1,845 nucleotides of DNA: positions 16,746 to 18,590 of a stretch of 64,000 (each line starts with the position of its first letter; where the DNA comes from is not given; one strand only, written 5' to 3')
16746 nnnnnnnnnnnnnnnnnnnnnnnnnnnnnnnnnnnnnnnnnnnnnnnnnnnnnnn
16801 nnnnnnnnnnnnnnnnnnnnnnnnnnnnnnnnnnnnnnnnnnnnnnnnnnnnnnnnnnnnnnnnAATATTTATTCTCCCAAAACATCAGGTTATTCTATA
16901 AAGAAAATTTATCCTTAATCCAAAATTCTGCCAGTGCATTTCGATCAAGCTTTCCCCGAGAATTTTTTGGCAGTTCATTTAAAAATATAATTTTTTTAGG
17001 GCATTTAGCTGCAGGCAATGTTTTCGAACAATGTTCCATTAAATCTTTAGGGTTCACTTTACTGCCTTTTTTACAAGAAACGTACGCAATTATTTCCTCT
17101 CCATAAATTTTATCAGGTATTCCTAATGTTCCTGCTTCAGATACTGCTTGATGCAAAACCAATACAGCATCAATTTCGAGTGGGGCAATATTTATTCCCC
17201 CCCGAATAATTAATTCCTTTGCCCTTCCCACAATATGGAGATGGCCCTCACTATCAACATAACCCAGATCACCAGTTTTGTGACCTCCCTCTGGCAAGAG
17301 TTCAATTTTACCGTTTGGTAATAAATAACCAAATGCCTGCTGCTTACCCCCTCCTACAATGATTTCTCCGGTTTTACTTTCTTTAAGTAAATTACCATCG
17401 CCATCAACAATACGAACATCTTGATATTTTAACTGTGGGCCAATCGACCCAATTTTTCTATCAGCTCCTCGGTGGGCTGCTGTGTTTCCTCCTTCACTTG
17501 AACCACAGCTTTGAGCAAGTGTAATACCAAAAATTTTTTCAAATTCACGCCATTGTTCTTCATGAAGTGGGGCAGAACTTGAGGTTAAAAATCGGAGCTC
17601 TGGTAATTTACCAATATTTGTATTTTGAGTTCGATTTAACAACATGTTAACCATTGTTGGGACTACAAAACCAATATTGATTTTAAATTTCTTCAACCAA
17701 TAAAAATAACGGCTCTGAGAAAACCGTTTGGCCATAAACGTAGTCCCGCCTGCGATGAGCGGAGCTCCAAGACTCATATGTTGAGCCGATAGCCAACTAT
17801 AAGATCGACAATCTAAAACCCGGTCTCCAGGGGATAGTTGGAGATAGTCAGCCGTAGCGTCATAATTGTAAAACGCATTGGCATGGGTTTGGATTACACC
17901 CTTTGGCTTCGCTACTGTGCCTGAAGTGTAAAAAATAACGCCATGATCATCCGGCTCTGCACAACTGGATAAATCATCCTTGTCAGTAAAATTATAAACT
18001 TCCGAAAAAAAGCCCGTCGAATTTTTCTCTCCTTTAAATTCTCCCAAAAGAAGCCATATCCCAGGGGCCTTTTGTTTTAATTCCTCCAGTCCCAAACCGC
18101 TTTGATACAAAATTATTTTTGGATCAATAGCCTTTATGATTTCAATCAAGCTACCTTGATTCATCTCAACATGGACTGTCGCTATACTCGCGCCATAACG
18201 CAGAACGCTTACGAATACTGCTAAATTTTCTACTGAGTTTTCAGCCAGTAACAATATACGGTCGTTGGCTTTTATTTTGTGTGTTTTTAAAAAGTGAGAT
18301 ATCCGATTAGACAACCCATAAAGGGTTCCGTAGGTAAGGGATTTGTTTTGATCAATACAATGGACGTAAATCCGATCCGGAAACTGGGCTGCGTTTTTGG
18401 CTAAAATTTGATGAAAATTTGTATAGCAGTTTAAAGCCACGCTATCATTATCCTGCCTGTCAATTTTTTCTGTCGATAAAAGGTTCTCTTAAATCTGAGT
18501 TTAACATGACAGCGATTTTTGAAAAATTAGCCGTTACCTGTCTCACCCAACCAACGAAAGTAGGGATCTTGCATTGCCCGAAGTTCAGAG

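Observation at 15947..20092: UbiD-4, an aryl/acyl-CoA ligase and an IPNS-like 2OG/Fe(II) oxygenase are co-transcribed upstream of the UbiD triplet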

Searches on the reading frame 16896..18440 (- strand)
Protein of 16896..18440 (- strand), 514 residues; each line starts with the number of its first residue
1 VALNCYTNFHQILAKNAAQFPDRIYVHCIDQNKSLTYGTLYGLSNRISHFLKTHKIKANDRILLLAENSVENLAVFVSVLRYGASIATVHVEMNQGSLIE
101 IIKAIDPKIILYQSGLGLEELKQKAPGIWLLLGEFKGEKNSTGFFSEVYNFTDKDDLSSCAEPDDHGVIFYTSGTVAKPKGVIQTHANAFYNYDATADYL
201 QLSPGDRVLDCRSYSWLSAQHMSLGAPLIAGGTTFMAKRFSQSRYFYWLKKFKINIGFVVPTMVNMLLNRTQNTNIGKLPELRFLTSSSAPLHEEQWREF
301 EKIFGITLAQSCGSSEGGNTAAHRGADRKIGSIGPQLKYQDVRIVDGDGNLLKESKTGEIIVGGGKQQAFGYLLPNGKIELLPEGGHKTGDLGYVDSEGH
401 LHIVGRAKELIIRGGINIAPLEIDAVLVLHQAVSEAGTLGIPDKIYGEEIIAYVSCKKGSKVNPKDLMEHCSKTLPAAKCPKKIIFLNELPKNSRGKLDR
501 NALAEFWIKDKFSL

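Call 4: search_protein_families(library=pfam, proteins=[window:16896-18440:-])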
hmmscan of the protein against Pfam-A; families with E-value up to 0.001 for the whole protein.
window:16896-18440:- (514 aa): 2 families
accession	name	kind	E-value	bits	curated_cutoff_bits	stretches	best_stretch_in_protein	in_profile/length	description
PF00501.34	AMP-binding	-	2.1e-59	201.7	29.9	1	14-373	2-384/384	AMP-binding enzyme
PF13193.12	AMP-binding_C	-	1e-17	65.2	24.5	1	422-497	1-76/76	AMP-binding enzyme C-terminal domain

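Call 5: search_protein_families(library=ncbifam, proteins=[window:16896-18440:-])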
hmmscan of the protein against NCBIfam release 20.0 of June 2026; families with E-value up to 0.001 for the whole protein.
window:16896-18440:- (514 aa): 105 families (the best 25 are shown)
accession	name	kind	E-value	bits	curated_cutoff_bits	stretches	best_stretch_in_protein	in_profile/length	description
NF004837.0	PRK06187.1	subfamily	6.5e-83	278.8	476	1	4-505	5-520/531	long-chain-fatty-acid--CoA ligase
NF005702.0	PRK07514.1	subfamily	1e-65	222.1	558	1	8-505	4-498/506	malonyl-CoA synthase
NF005307.0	PRK06839.1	equivalog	4.3e-63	213.7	748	1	14-505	9-491/496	o-succinylbenzoate--CoA ligase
NF006182.0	PRK08316.1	subfamily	9e-62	209.2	663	1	10-503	14-513/523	fatty acyl-CoA synthetase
NF004808.0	PRK06155.1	equivalog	1.3e-61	208.5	722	1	10-505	24-520/542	ATP-dependent acyl-CoA ligase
NF004511.1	PRK05852.1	equivalog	1.1e-58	199.1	650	1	11-505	3-502/505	FadD7 family fatty acid--CoA ligase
NF005714.0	PRK07529.1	subfamily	3.3e-58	197.5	632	1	142-510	195-579/640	acyl-CoA synthetase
NF002966.0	PRK03640.1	equivalog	1.1e-57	195.8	556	1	10-505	5-478/483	o-succinylbenzoate--CoA ligase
NF052269.1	Staph_lig_FadD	equivalog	1.1e-57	195.6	650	1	28-506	21-492/499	long-chain-fatty-acid--CoA ligase FadD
NF003313.0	PRK04319.1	equivalog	3.9e-57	193.8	729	1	29-503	69-557/574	acetate--CoA ligase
NF005676.0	PRK07470.1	equivalog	1.4e-53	182.3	774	1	7-505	20-527/544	acyl-CoA synthetase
TIGR01923.1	menE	equivalog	9.3e-52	176.3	330.15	1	36-503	1-442/442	o-succinylbenzoate--CoA ligase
NF047394.1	AcylCoAsynMbcS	equivalog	3.2e-50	171.2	850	1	29-505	36-518/525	acyl-CoA synthetase MbcS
NF009233.0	PRK12583.1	subfamily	5.2e-50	170.4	832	1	160-509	197-552/558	fatty acid CoA ligase family protein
NF005801.1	PRK07656.1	equivalog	2.1e-49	168.5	657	1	11-501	5-497/500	FadD3 family acyl-CoA ligase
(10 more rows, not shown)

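Call 9: find_encoding_contigs(protein=window:16896-18440:-, flank=10000, max_places=6)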
Protein window:16896-18440:- (514 aa): no gene with exactly this product is on record in the collection.

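Call 12: find_homologous_proteins(query=window:16896-18440:-)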
Query window:16896-18440:- (514 aa): 5797 proteins with E <= 0.001 among 8000 candidates; the best 120 are listed.
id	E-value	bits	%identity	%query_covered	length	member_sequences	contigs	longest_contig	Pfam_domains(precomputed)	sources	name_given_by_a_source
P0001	0.0e+0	1169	99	100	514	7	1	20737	PF00501.35,PF13193.13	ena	-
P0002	4.5e-295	997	87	96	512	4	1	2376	PF00501.35,PF13193.13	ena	-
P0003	6.4e-241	819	70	98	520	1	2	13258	PF00501.35,PF13193.13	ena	-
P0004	4.1e-240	816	68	100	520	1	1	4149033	PF00501.35,PF13193.13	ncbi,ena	-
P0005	6.0e-237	805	69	97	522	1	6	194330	PF00501.35,PF13193.13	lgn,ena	-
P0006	7.9e-236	802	67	99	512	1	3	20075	PF00501.35,PF13193.13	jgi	jgi:acyl-coenzyme A synthetase/AMP-(fatty) acid ligase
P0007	2.2e-235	800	69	97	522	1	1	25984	PF00501.35,PF13193.13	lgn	-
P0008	5.9e-235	799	69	96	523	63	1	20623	PF00501.35,PF13193.13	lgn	-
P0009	4.2e-234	796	68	97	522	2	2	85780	PF00501.35,PF13193.13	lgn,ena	-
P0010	5.6e-234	796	67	99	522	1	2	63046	PF00501.35,PF13193.13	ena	-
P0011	1.0e-233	795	69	97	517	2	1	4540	PF00501.35,PF13193.13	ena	-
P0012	8.3e-233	792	67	97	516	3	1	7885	PF00501.35,PF13193.13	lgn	-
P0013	3.9e-232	790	67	97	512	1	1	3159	PF00501.35,PF13193.13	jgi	jgi:acyl-coenzyme A synthetase/AMP-(fatty) acid ligase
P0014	1.1e-231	788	66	98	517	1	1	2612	PF00501.35,PF13193.13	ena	-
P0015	5.5e-231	786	68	97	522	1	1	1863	PF00501.35,PF13193.13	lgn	-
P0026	3.3e-228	777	66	98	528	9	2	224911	PF00501.35,PF13193.13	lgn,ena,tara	tara:strand:- start:2529 stop:4115 length:1587 start_codon:yes stop_codon:yes gene_type:complete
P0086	7.1e-186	637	53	100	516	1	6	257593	PF00501.35,PF13193.13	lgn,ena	-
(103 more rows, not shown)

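Call 13: find_encoding_contigs(protein=P0004, flank=10000, max_places=2)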
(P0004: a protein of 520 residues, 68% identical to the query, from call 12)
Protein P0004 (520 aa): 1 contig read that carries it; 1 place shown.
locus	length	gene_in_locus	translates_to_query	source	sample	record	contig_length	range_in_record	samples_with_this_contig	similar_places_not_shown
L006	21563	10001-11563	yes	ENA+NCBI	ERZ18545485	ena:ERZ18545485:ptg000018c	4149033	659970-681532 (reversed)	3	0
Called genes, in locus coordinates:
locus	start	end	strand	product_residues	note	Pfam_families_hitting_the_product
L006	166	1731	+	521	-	PF20695:UbiD_N (weak), PF01977:UbiD, PF20696:UbiD_C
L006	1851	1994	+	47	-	PF02776:TPP_enzyme_N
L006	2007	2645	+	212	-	PF02776:TPP_enzyme_N, PF00205:TPP_enzyme_M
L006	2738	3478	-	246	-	PF00106:adh_short, PF01370:Epimerase, PF08659:KR, PF23441:SDR (weak), PF13561:adh_short_C2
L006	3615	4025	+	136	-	PF03994:DUF350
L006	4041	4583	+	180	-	PF06693:DUF1190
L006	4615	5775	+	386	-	PF03738:GSP_synth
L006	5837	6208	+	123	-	PF02675:AdoMet_dc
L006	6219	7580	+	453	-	PF11805:DUF3326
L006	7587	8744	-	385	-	PF13439:Glyco_transf_4 (weak), PF13579:Glyco_trans_4_4 (faint), PF20706:GT4-conflict, PF00534:Glycos_transf_1, PF13692:Glyco_trans_1_4, PF13524:Glyco_trans_1_2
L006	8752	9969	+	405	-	PF00561:Abhydrolase_1, PF12697:Abhydrolase_6, PF12146:Hydrolase_4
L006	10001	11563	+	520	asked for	PF00501:AMP-binding, PF13193:AMP-binding_C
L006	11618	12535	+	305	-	PF14226:DIOX_N, PF03171:2OG-FeII_Oxy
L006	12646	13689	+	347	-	PF03480:DctP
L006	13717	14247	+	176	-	PF04290:DctQ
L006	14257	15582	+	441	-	PF06808:DctM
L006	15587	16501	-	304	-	PF00126:HTH_1, PF03466:LysR_substrate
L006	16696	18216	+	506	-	PF01977:UbiD, PF20696:UbiD_C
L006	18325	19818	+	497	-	PF01977:UbiD, PF20696:UbiD_C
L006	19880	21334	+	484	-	PF20695:UbiD_N, PF01977:UbiD, PF20696:UbiD_C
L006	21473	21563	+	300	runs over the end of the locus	-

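Call 14: find_encoding_contigs(protein=P0026, flank=10000, max_places=2)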
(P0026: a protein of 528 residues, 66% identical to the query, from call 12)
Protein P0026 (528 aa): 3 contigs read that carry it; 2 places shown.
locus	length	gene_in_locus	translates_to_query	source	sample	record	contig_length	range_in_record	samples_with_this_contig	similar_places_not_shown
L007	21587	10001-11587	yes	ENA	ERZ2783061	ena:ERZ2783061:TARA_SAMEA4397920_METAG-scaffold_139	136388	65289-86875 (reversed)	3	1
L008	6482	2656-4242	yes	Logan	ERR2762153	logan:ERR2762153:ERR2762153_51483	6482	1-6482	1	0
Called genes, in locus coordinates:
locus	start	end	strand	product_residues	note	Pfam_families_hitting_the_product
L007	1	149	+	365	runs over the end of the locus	PF02423:OCD_Mu_crystall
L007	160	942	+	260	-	PF00596:Aldolase_II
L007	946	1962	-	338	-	-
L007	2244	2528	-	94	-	PF05016:ParE_toxin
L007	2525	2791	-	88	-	-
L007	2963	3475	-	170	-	PF07883:Cupin_2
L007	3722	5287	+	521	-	PF20695:UbiD_N (weak), PF01977:UbiD, PF20696:UbiD_C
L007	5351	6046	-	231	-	-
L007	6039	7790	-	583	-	-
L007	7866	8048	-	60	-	-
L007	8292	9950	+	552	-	PF02776:TPP_enzyme_N, PF00205:TPP_enzyme_M, PF02775:TPP_enzyme_C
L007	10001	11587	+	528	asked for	PF00501:AMP-binding, PF13193:AMP-binding_C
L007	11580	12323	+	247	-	PF00596:Aldolase_II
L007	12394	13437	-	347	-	-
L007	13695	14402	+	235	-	-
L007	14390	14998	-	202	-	PF03795:YCII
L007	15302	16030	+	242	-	PF19630:DUF6134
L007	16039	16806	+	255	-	PF00106:adh_short, PF08659:KR, PF13561:adh_short_C2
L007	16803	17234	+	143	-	PF07366:SnoaL, PF12680:SnoaL_2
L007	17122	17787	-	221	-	PF12915:DUF3833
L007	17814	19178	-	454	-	PF13347:MFS_2, PF07690:MFS_1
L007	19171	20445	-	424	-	PF02353:CMAS, PF13489:Methyltransf_23, PF08241:Methyltransf_11 (weak), PF08242:Methyltransf_12, PF13649:Methyltransf_25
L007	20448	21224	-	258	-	PF07103:DUF1365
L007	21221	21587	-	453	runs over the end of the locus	PF00890:FAD_binding_2 (faint), PF01266:DAO, PF01593:Amino_oxidase, PF13450:NAD_binding_8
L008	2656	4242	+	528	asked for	PF00501:AMP-binding, PF13193:AMP-binding_C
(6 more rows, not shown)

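Call 15: find_encoding_contigs(protein=P0086, flank=10000, max_places=2)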
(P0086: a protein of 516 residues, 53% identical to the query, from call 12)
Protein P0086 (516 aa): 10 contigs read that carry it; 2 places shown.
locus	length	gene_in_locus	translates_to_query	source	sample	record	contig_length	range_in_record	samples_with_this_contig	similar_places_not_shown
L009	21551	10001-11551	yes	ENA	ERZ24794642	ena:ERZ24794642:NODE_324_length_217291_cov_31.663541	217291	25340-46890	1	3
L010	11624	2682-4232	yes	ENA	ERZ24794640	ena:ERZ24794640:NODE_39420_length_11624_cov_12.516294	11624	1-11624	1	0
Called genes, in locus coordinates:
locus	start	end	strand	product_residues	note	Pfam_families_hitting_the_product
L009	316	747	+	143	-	-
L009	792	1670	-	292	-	PF04909:Amidohydro_2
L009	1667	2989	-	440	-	PF01425:Amidase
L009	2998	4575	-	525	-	PF00501:AMP-binding, PF13193:AMP-binding_C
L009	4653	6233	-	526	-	PF00501:AMP-binding, PF13193:AMP-binding_C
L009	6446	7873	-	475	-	-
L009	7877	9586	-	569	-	PF00378:ECH_1, PF16113:ECH_2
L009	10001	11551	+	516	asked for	PF00501:AMP-binding, PF13193:AMP-binding_C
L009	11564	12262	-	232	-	PF02630:SCO1-SenC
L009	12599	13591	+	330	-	PF03480:DctP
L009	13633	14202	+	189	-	PF04290:DctQ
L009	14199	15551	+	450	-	PF06808:DctM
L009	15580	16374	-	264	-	PF10370:Rv2993c-like_N, PF01557:FAA_hydrolase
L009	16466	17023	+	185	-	-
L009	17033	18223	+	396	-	PF07690:MFS_1, PF06779:MFS_4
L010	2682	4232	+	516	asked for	PF00501:AMP-binding, PF13193:AMP-binding_C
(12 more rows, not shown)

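Call 16: search_solved_structures(query=window:16896-18440:-, max_evalue=1e-20)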
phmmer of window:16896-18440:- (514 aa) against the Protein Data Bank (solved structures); distinct sequences matched with E-value up to 1e-20: 112 (the best 60 are shown).
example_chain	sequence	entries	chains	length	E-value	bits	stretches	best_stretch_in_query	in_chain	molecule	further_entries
5ie0_A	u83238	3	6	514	3.1e-53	184.4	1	13-508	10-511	Oxalate--CoA ligase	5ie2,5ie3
6qjz_A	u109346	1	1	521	1.1e-52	182.6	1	12-508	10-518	oxalyl CoA-synthetase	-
3r44_A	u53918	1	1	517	5.6e-48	167.1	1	32-505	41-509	fatty acyl CoA synthetase FADD13 (FATTY-ACYL-CoA SYNTHETASE)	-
4fuq_A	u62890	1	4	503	4.4e-47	164.1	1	33-507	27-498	Malonyl CoA synthetase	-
4fut_A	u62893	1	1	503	3e-46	161.4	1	33-507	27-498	Malonyl CoA synthetase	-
4gxr_A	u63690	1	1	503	2.6e-45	158.2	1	33-507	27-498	Malonyl CoA synthetase, Benzoate-CoA ligase Chimeric protein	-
4gxq_A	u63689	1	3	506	4.7e-45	157.4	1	33-507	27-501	Malonyl CoA synthetase, Benzoate-CoA ligase Chimeric protein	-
6k4c_A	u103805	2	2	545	1.1e-43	152.9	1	15-512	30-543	Ancestral luciferase AncLamp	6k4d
5x8f_A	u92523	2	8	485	3.1e-43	151.4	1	157-504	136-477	2-succinylbenzoate--CoA ligase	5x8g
5buq_A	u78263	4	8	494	1.1e-42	149.7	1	157-504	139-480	2-succinylbenzoate--CoA ligase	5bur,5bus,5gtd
8aff_A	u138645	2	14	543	2.4e-41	145.2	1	160-510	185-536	Oxalate--CoA ligase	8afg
6q2m_A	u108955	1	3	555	5.9e-40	140.6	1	31-511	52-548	Luciferin 4-monooxygenase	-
9g79_B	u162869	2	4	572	7.9e-40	140.2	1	25-504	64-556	Acetyl-coenzyme A synthetase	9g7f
5kyv_A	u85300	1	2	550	3.3e-39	138.1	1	31-511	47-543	Luciferin 4-monooxygenase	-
5kyt_A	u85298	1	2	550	6.4e-39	137.2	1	31-511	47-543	Luciferin 4-monooxygenase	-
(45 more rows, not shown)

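Call 50: search_protein_families(library=ncbifam, proteins=[L007:8292-9950:+, L007:11580-12323:+, L006:8752-9969:+, L006:12646-13689:+], max_evalue=0.00001)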
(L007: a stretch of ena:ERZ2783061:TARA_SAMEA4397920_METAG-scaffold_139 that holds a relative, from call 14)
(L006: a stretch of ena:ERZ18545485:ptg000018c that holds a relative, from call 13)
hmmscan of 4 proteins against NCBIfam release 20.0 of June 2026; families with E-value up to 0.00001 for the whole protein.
L007:8292-9950:+ (552 aa): 53 families (the best 25 are shown)
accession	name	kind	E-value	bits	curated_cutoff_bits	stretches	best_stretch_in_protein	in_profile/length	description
NF006187.0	PRK08322.1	equivalog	1.9e-220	732.9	509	1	1-548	2-544/548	acetolactate synthase large subunit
NF006378.0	PRK08617.1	equivalog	1.4e-146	489.1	510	1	2-545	9-550/556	acetolactate synthase AlsS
TIGR02418.1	acolac_catab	equivalog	1.2e-135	453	551.1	1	4-542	2-538/539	acetolactate synthase AlsS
NF004919.0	PRK06276.1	equivalog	5.7e-129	431.1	866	1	1-543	1-548/582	acetolactate synthase large subunit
TIGR00118.1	acolac_lg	equivalog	8e-129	430.6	538.35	1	1-538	1-539/557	biosynthetic-type acetolactate synthase large subunit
NF006524.0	PRK08978.1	equivalog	2.9e-120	402.1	738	1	1-538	1-529/548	acetolactate synthase 2 catalytic subunit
NF004710.0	PRK06048.1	equivalog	1.2e-113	380.5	976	1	1-539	8-543/561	acetolactate synthase large subunit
NF006052.0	PRK08199.1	subfamily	3.7e-109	365.6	539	1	3-544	10-547/559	thiamine pyrophosphate protein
NF005651.0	PRK07418.1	subfamily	2e-106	356.6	942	1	5-539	23-565/617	acetolactate synthase large subunit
NF005860.0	PRK07789.1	equivalog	9.3e-105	351.2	881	1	3-530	36-575/615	acetolactate synthase large subunit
NF005824.0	PRK07710.1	equivalog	2.5e-103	346.4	976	1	2-538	18-553/573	acetolactate synthase large subunit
NF005228.0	PRK06725.1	equivalog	1.1e-102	344.1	991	1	4-539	19-551/571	acetolactate synthase large subunit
NF006016.1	PRK08155.1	equivalog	5.2e-101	338.8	870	1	3-538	5-537/554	acetolactate synthase large subunit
NF006319.0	PRK08527.1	equivalog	3.9e-100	335.9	905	1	1-538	4-543/565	acetolactate synthase large subunit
NF005058.0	PRK06466.1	equivalog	5.2e-99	332.3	951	1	3-537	6-551/574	acetolactate synthase 3 large subunit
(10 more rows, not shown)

L007:11580-12323:+ (247 aa): 21 families
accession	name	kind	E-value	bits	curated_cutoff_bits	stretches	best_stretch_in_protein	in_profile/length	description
NF053537.1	DhpthDcsPhtC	equivalog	1e-21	77.4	200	1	18-202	6-200/232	3,4-dihydroxyphthalate decarboxylase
NF004855.0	PRK06208.1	subfamily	9.1e-20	71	255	1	12-209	43-241/274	class II aldolase/adducin family protein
NF005484.0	PRK07090.1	equivalog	4e-17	62.4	261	1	4-235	23-253/260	aldolase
NF006208.0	PRK08333.1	equivalog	4.8e-17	62.2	267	1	32-177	26-165/189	aldolase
NF005123.0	PRK06557.1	subfamily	7e-17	61.8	251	1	29-217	30-217/223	L-ribulose-5-phosphate 4-epimerase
NF005451.0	PRK07044.1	subfamily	1.1e-16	60.7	207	1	5-215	15-227/256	aldolase II superfamily protein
NF005068.0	PRK06486.1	equivalog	3.1e-14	52.9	269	1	14-201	29-218/262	aldolase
NF005186.0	PRK06661.1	equivalog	2e-13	50.6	339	1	12-193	6-188/235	hypothetical protein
NF040649.1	FucA_Meth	equivalog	4e-13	49.7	250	1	15-180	6-161/179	L-fuculose phosphate aldolase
NF005302.0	PRK06833.1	equivalog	4.6e-13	49.1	264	1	56-218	51-209/214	L-fuculose-phosphate aldolase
NF043034.1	OxoTetrPhDc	equivalog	1e-12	48.3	250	1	22-177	16-170/205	3-oxo-tetronate 4-phosphate decarboxylase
NF053831.1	RU1PAldHalo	equivalog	1.2e-12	47.7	300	1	31-217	23-204/208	ribulose-1-phosphate aldolase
NF005984.0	PRK08087.1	subfamily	9.8e-12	45.1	264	1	31-217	26-207/215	L-fuculose-phosphate aldolase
TIGR03328.1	salvage_mtnB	equivalog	3.6e-11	42.9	137.05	1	32-175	18-171/194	methylthioribulose 1-phosphate dehydratase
NF004527.0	PRK05874.1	equivalog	5e-11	42.5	308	1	30-200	26-194/218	L-fuculose-phosphate aldolase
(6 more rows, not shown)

L006:8752-9969:+ (405 aa): 2 families
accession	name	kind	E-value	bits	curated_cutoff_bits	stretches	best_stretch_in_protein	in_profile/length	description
NF050089.1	i_nPHAscl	equivalog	1.8e-06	27.3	300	0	188-233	74-119/288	intracellular short-chain-length polyhydroxyalkanoate depolymerase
NF045632.1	hydroxlase_HsaD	equivalog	4.3e-06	25.9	400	0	188-231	95-137/290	4,5:9,10-diseco-3-hydroxy-5,9,17-trioxoandrosta-1(10),2-diene-4-oate hydrolase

L006:12646-13689:+ (347 aa): 2 families
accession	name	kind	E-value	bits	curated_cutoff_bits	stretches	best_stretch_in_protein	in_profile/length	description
TIGR00787.1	dctP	subfamily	1.3e-26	93.6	175.05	1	39-284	6-247/257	DctP family TRAP transporter solute-binding subunit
NF037995.1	TRAP_S1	subfamily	1.5e-25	90.1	50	1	37-291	5-254/271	TRAP transporter substrate-binding protein DctP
